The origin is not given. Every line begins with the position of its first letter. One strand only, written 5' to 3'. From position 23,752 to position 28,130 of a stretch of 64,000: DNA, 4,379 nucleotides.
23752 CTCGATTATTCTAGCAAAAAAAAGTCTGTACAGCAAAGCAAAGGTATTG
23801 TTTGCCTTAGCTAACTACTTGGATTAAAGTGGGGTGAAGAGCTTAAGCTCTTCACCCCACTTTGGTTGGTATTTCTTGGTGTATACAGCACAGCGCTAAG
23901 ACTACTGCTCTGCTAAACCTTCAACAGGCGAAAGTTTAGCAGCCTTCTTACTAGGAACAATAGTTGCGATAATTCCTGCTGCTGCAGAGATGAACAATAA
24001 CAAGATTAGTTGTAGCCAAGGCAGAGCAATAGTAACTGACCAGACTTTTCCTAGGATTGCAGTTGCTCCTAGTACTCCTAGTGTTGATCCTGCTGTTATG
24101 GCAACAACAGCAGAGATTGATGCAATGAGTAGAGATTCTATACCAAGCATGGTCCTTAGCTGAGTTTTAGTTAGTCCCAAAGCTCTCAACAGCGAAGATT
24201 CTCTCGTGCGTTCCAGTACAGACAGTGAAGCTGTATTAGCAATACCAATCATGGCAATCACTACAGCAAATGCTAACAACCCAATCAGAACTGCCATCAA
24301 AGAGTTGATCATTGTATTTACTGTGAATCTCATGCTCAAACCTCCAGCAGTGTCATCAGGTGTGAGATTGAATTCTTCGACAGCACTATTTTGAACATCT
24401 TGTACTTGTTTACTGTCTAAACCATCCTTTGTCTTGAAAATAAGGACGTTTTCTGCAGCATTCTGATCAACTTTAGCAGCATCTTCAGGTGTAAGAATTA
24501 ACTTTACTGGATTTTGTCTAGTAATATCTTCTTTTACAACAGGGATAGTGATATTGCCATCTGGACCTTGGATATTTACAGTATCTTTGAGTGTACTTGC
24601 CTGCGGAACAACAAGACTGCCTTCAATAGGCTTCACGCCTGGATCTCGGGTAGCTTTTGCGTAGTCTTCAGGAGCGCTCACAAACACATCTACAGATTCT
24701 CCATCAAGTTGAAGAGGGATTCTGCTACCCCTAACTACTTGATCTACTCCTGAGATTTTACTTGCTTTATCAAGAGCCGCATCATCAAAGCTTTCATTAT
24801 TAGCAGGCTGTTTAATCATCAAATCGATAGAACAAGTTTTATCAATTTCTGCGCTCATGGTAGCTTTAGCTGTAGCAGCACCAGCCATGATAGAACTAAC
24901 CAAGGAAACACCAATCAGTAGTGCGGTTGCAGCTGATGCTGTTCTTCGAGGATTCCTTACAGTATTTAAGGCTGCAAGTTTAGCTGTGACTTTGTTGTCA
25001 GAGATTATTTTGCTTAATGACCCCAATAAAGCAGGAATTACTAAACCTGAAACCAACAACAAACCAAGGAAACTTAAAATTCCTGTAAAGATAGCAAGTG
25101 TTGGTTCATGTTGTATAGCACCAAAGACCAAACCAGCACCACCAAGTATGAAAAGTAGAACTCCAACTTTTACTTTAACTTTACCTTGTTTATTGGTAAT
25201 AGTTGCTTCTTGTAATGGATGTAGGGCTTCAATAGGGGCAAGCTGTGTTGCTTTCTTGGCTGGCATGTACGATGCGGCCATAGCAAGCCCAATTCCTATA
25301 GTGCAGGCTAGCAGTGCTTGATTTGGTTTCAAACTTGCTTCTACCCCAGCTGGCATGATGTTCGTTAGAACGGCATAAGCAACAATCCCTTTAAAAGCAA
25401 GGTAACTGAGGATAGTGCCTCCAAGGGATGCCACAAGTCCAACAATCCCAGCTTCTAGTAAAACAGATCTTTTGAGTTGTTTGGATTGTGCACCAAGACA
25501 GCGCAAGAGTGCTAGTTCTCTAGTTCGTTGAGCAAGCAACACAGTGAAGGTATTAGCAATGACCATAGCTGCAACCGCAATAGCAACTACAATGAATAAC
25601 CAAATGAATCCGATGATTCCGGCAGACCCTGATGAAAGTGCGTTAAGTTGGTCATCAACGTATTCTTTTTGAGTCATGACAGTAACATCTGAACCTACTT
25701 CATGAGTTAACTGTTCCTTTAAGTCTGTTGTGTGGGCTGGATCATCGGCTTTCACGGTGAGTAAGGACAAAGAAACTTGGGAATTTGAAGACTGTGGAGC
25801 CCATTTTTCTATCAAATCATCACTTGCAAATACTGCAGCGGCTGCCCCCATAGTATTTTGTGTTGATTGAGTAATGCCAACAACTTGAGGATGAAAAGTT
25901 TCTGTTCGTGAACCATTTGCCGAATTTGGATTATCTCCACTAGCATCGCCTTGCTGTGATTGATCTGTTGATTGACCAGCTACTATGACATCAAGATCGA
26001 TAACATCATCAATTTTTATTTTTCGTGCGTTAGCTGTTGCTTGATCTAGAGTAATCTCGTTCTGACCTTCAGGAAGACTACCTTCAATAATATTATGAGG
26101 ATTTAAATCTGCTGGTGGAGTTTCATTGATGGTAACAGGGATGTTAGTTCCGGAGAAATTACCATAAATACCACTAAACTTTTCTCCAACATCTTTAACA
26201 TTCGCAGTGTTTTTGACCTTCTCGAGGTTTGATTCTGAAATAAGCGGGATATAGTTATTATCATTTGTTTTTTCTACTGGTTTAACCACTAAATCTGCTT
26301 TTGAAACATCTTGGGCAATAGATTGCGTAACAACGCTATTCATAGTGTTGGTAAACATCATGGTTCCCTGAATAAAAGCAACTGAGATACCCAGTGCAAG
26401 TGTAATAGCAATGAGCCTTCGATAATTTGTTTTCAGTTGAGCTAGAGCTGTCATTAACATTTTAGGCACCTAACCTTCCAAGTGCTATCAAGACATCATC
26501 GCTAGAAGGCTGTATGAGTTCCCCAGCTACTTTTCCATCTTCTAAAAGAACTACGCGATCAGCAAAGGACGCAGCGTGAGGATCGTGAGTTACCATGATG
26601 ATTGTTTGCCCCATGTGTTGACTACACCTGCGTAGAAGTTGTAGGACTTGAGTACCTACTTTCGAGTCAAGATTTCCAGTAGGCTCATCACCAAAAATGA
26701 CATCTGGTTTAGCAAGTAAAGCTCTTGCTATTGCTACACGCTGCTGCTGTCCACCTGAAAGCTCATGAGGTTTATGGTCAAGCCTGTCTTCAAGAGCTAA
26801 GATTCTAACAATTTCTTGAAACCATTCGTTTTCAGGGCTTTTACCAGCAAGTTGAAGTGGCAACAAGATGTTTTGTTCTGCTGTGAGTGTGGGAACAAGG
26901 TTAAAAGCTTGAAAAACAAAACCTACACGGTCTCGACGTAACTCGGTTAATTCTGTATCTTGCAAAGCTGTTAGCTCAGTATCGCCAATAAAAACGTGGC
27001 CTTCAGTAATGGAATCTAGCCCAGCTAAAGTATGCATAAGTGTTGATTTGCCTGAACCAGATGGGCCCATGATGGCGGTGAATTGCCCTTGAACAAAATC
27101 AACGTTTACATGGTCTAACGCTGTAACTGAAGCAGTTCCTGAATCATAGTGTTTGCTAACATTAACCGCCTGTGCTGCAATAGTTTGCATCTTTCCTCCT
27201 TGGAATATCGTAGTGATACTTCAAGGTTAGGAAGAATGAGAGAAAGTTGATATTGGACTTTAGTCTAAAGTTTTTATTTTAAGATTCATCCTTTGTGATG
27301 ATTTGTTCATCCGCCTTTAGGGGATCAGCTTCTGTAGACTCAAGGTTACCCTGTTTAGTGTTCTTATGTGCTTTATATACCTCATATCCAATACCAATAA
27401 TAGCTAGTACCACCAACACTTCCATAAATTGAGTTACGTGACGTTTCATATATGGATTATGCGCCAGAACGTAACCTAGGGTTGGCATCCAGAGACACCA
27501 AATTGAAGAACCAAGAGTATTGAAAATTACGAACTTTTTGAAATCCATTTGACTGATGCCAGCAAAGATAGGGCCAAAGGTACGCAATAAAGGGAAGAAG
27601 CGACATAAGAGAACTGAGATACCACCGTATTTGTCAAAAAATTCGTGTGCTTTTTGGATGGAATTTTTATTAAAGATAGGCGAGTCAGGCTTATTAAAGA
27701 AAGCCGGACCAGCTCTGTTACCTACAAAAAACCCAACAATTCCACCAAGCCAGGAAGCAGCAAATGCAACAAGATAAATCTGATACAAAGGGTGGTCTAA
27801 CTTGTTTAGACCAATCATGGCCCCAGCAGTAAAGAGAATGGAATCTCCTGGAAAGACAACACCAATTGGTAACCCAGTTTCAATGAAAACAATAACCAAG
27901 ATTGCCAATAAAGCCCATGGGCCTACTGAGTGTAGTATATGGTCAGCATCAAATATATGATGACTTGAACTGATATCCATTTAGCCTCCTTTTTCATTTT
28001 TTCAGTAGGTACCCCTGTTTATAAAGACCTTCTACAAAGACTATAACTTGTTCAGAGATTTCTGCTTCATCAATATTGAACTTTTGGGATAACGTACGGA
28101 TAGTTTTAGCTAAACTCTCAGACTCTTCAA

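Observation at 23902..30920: Seven-gene cluster: intramembrane-sensing two-component system, DedA, orphan PqqD/RRE-like protein, second DedA, MacB/BceAB-type ABC transporter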

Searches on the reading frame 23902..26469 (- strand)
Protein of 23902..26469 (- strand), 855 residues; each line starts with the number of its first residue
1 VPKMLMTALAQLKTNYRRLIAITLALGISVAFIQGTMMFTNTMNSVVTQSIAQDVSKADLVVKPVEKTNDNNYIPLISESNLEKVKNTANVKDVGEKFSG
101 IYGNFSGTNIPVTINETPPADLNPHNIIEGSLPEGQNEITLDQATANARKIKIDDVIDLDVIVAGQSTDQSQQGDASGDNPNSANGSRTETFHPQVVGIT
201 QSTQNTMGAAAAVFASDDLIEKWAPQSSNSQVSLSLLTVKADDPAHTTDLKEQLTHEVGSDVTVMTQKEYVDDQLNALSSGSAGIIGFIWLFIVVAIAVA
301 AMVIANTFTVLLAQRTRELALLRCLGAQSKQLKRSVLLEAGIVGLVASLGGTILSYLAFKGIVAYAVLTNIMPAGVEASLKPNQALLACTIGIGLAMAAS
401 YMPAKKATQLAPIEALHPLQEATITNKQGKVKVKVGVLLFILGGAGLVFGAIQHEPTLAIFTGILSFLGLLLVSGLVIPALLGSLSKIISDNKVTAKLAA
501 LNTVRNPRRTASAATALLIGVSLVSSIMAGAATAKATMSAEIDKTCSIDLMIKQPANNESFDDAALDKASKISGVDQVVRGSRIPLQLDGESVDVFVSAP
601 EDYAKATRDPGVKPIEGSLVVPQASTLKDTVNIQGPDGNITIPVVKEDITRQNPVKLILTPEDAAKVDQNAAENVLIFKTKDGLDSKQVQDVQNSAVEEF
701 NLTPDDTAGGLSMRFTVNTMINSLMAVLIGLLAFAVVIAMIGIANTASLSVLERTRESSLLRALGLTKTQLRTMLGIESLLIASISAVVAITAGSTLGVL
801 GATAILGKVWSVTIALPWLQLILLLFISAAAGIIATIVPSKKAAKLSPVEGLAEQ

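Call 3: search_protein_families(library=pfam, proteins=[window:23902-26469:-], max_evalue=0.01)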
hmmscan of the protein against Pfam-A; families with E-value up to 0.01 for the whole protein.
window:23902-26469:- (855 aa): 2 families
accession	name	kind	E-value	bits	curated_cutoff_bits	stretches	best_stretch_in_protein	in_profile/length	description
PF02687.27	FtsX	-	1.6e-28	99.6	25.5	2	291-410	2-118/120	FtsX-like permease C-terminal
PF12704.14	MacB_PCD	-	4.2e-09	37.4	27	1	23-255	5-205/207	MacB-like periplasmic core domain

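Call 4: search_protein_families(library=ncbifam, proteins=[window:23902-26469:-], max_evalue=0.01)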
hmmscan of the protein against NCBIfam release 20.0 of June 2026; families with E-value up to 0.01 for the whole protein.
window:23902-26469:- (855 aa): 8 families
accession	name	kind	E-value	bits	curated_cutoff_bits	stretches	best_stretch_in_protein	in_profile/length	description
TIGR03434.1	ADOP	subfamily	1.4e-19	69.7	622.3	2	288-452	273-441/803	ADOP family duplicated permease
NF007826.0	PRK10535.1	equivalog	2.6e-17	62.4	966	2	726-854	522-647/648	macrolide ABC transporter ATP-binding protein/permease MacB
NF038347.1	FtsX_Gpos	exception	2.2e-14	53.5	225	2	237-372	124-254/296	permease-like cell division protein FtsX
TIGR02212.1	lolCE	equivalog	2.1e-13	50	362.45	2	233-416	218-408/411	lipoprotein-releasing ABC transporter permease subunit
NF038346.1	FtsX_actino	exception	1.7e-07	30.9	250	1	223-401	122-299/308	permease-like cell division protein FtsX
TIGR00439.2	FtsX_Gneg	equivalog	6.7e-05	22.2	255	1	245-406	131-289/292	permease-like cell division protein FtsX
NF008357.0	PRK11146.1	exception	0.0007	18.5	439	1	284-358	267-341/414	lipoprotein-releasing ABC transporter permease subunit LolE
TIGR02213.1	lolE_release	exception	0.0015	17.5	540.35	1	237-414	221-406/411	lipoprotein-releasing ABC transporter permease subunit LolE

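Call 48: search_solved_structures(query=window:23902-26469:-, max_evalue=0.001)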
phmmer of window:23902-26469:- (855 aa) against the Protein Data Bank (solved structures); distinct sequences matched with E-value up to 0.001: 10.
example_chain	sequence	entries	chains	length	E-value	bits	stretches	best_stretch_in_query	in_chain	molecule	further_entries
9o9x_C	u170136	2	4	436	1.8e-10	43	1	182-416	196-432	ABC transporter permease YtrF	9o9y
5xu1_M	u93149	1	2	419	5.2e-10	41.5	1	723-852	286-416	ABC transporter permeae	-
5nik_J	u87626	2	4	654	4.1e-08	35.2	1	271-853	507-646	Macrolide export ATP-binding/permease protein MacB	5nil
5lil_A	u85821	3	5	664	4.8e-07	31.6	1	722-854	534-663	Macrolide export ATP-binding/permease protein MacB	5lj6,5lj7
5gko_A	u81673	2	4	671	5.3e-07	31.5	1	708-853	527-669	Macrolide export ATP-binding/permease protein MacB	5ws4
7arh_C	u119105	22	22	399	1e-05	27.3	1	723-852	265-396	Lipoprotein-releasing ABC transporter permease subunit LolC | Lipo-releasing system transmembrane protein lolC | Lipoprotein-releasing system transmembrane prot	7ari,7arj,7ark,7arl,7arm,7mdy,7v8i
7mdx_A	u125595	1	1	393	7.8e-05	24.3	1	723-850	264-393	Lipoprotein-releasing system transmembrane protein LolC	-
9w37_A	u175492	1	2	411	0.0002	23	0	289-357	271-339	LolF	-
9w35_A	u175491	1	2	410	0.00031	22.4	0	289-357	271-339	LolF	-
9w2w_A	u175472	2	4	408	0.00056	21.5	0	289-415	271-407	LolF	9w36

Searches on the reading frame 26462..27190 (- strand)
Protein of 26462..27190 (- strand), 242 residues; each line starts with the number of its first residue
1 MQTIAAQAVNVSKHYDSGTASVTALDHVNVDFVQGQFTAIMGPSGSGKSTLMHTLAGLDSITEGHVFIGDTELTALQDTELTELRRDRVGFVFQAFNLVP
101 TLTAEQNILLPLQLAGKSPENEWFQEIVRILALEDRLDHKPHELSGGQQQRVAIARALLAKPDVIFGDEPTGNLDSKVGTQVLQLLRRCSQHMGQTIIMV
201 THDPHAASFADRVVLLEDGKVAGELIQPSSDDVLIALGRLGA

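Call 3: search_protein_families(library=pfam, proteins=[window:26462-27190:-], max_evalue=0.01)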
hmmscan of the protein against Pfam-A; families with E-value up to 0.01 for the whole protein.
window:26462-27190:- (242 aa): 10 families
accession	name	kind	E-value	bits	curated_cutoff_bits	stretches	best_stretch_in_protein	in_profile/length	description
PF00005.33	ABC_tran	-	1.7e-33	116.6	25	1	25-171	1-136/137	ABC transporter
PF13304.12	AAA_21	-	3.4e-08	34.4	27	1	113-205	194-301/304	AAA domain, putative AbiEii toxin, Type IV TA system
PF02463.25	SMC_N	-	1.3e-06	28.4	40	0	33-55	22-44/220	RecF/RecN/SMC N terminal domain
PF13555.12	AAA_29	-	9.9e-05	22.4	27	1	29-52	16-39/61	P-loop containing region of AAA domain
PF13481.12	AAA_25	-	0.00017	21.7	27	0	30-69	27-65/195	AAA domain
PF03193.22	RsgA_GTPase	-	0.0004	20.7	30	1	31-61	102-132/174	RsgA GTPase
PF13476.12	AAA_23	-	0.0014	19.7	27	1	26-52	11-36/201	AAA domain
PF13401.12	AAA_22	-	0.0016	19.2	27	1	35-62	5-32/130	AAA domain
PF13191.12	AAA_16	-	0.0017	19.3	32.6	1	36-190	25-124/167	AAA ATPase domain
PF20703.3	nSTAND1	-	0.0077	16.3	27.1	1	34-57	32-53/379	Novel STAND NTPase 1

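Call 4: search_protein_families(library=ncbifam, proteins=[window:26462-27190:-], max_evalue=0.01)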
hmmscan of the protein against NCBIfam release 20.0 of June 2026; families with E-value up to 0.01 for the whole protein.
window:26462-27190:- (242 aa): 197 families (the best 25 are shown)
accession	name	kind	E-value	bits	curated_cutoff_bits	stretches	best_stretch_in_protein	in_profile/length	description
NF038007.1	ABC_ATP_DarD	equivalog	1.1e-62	211.3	375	1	9-220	5-217/218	darobactin export ABC transporter ATP-binding protein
TIGR02982.1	heterocyst_DevA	subfamily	1.2e-59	201.6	295.8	1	10-221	6-219/220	ABC exporter ATP-binding subunit, DevA family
TIGR02211.1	LolD_lipo_ex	equivalog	5.1e-59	199.4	307.75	1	7-221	3-219/221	lipoprotein-releasing ABC transporter ATP-binding protein LolD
NF007826.0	PRK10535.1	equivalog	5.3e-59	200.1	966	1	8-222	7-222/648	macrolide ABC transporter ATP-binding protein/permease MacB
TIGR02673.1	FtsE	equivalog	2.8e-56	190.6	264.85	1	9-220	5-214/214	cell division ATP-binding protein FtsE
NF040933.2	ABC_arch_GlcV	equivalog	8.3e-56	189.4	450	1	8-222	5-221/357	glucose ABC transporter ATP-binding protein GlcV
NF007879.0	PRK10584.1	equivalog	1.6e-55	188.3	336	1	10-222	11-225/228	putative ABC transporter ATP-binding protein YbbA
TIGR03608.1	L_ocin_972_ABC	subfamily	2.7e-55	187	254.85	1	13-215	6-205/206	putative bacteriocin export ABC transporter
NF008639.0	PRK11629.1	equivalog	1.7e-52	178.2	360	1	2-225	3-228/234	lipoprotein-releasing ABC transporter ATP-binding protein LolD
TIGR02315.1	ABC_phnC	equivalog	3.3e-49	167.5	266.1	1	10-221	6-224/243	phosphonate ABC transporter ATP-binding protein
TIGR03265.1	PhnT2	equivalog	2.2e-48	165.3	457.7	1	9-222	8-214/353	putative 2-aminoethylphosphonate ABC transporter ATP-binding protein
NF008653.0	PRK11650.1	subfamily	5.4e-48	163.8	432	1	9-221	7-213/357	sn-glycerol-3-phosphate ABC transporter ATP-binding protein UgpC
TIGR00968.1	3a0106s01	subfamily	1.1e-47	162.5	342.75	1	10-222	5-210/237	sulfate ABC transporter ATP-binding protein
TIGR01186.1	proV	subfamily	7.2e-47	160.2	326.6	1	20-221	4-208/363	betaine/proline/choline family ABC transporter ATP-binding protein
TIGR01187.1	potA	subfamily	2e-46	158.6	355.6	1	40-222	1-180/325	polyamine ABC transporter ATP-binding protein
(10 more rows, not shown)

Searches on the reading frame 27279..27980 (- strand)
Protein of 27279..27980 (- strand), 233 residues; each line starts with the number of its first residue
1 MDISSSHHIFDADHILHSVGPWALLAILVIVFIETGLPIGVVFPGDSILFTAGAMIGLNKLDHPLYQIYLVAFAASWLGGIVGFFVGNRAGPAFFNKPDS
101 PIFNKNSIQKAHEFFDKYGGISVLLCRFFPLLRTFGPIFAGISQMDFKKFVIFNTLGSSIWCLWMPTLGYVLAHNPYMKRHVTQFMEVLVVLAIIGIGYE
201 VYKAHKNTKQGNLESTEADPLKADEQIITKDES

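Call 3: search_protein_families(library=pfam, proteins=[window:27279-27980:-], max_evalue=0.01)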
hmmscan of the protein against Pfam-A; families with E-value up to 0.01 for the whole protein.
window:27279-27980:- (233 aa): 1 family
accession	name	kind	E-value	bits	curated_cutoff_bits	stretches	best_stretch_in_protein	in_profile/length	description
PF09335.16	VTT_dom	-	3.8e-19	69.8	33.9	1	43-170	1-122/123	VTT domain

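Call 4: search_protein_families(library=ncbifam, proteins=[window:27279-27980:-], max_evalue=0.01)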
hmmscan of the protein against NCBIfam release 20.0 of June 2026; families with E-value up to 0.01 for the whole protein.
window:27279-27980:- (233 aa): 3 families
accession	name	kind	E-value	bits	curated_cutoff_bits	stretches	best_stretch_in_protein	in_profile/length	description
NF008102.0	PRK10847.1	equivalog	8.3e-38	130.3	236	1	16-209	22-215/219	DedA family protein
NF052605.1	UndecprPTUptAStph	equivalog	2.5e-19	70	300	1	19-203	9-194/197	undecaprenyl phosphate transporter UptA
NF052604.1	UndecprPTUtpABac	equivalog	6.1e-15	55.8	250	1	28-209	15-196/198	undecaprenyl phosphate transporter UptA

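Call 58: search_solved_structures(query=window:27279-27980:-, max_evalue=0.01)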
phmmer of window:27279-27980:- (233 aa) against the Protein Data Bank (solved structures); distinct sequences matched with E-value up to 0.01: 0.
